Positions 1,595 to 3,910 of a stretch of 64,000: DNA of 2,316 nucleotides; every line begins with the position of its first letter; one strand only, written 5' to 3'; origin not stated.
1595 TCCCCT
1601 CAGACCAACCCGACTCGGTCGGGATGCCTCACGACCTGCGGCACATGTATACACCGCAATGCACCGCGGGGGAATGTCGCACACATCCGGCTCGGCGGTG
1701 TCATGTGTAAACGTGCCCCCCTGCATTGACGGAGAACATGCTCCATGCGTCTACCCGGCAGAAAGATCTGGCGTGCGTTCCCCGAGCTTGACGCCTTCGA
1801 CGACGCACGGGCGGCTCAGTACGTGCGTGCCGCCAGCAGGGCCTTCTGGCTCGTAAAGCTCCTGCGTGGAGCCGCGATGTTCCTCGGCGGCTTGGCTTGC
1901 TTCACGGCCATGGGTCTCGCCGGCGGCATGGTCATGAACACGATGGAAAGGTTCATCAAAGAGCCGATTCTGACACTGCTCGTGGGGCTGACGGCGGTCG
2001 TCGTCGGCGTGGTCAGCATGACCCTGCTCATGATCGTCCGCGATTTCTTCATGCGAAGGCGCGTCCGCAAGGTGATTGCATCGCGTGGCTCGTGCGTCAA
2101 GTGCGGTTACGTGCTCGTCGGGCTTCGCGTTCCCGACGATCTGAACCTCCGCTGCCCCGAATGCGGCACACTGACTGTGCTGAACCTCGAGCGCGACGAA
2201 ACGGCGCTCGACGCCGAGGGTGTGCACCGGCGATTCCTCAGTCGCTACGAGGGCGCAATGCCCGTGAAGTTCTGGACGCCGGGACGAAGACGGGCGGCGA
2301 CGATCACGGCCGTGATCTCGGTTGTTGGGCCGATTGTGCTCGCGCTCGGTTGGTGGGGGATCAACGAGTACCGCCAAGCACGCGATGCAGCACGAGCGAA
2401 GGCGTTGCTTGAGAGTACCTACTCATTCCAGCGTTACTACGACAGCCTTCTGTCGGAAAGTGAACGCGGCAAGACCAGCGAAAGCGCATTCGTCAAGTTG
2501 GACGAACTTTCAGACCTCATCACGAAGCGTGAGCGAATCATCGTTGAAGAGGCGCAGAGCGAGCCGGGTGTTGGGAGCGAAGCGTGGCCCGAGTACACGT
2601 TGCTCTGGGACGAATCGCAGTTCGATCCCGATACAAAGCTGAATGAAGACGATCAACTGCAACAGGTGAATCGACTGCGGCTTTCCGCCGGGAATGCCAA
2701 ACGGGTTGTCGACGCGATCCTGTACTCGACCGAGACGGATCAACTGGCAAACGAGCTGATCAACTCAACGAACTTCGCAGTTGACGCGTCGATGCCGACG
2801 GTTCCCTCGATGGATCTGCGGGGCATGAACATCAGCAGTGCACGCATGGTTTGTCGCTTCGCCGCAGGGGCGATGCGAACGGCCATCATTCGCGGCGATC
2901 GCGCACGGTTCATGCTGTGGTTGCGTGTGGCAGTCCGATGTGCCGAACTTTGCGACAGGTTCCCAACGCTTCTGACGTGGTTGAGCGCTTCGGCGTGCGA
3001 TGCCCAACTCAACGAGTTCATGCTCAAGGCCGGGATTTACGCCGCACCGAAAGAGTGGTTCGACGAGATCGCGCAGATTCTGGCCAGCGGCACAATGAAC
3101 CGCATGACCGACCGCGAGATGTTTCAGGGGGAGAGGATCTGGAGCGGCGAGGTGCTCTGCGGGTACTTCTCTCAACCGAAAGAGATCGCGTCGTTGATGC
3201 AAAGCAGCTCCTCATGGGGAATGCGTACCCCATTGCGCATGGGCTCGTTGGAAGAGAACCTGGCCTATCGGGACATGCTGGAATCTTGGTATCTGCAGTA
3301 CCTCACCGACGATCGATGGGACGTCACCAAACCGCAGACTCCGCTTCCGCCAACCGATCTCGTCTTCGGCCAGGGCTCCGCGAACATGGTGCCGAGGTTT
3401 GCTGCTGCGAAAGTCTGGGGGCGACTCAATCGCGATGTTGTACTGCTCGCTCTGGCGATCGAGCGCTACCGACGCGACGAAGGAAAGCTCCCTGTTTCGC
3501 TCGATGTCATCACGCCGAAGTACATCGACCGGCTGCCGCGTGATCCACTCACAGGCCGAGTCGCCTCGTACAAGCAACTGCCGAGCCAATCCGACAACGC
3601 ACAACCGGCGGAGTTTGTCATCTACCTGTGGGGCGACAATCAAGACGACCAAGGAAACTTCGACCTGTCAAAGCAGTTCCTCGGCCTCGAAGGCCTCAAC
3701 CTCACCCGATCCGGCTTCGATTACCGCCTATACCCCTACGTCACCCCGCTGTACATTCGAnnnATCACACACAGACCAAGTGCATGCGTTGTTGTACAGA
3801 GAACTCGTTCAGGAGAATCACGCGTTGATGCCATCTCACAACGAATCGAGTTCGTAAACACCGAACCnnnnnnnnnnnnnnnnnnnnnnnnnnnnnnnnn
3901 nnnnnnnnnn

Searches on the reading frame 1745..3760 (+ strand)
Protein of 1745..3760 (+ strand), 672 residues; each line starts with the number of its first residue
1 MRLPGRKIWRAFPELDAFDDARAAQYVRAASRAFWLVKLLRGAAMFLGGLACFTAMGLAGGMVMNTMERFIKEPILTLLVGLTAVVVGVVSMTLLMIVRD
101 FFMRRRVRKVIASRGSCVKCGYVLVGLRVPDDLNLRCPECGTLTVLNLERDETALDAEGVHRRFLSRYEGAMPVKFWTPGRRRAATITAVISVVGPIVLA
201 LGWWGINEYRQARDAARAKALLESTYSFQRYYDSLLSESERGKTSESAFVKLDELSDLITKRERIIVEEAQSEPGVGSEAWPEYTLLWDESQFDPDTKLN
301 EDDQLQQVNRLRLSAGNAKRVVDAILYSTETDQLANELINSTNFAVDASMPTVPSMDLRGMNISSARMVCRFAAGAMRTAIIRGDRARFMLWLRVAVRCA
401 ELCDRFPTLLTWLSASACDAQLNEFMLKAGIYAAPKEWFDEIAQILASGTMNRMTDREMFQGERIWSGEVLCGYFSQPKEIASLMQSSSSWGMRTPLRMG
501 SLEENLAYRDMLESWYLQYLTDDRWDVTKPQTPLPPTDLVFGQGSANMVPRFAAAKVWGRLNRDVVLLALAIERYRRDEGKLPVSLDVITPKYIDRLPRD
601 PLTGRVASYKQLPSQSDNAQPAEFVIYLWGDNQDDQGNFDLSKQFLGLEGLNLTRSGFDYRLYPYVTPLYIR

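Call 69: search_protein_families(library=pfam, proteins=[window:1745-3760:+], max_evalue=0.001)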
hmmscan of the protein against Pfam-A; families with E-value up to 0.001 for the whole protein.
window:1745-3760:+ (672 aa): 0 families

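Call 107: search_protein_families(library=padloc, alignment_id=A6, max_evalue=0.00001)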
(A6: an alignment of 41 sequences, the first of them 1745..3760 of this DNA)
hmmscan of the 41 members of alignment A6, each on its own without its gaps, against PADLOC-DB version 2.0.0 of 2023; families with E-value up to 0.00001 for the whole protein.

A. member 1, window:1745-3760:+ (672 aa): 0 families

B. families by the number of members that match (of 41 scanned): 0 families
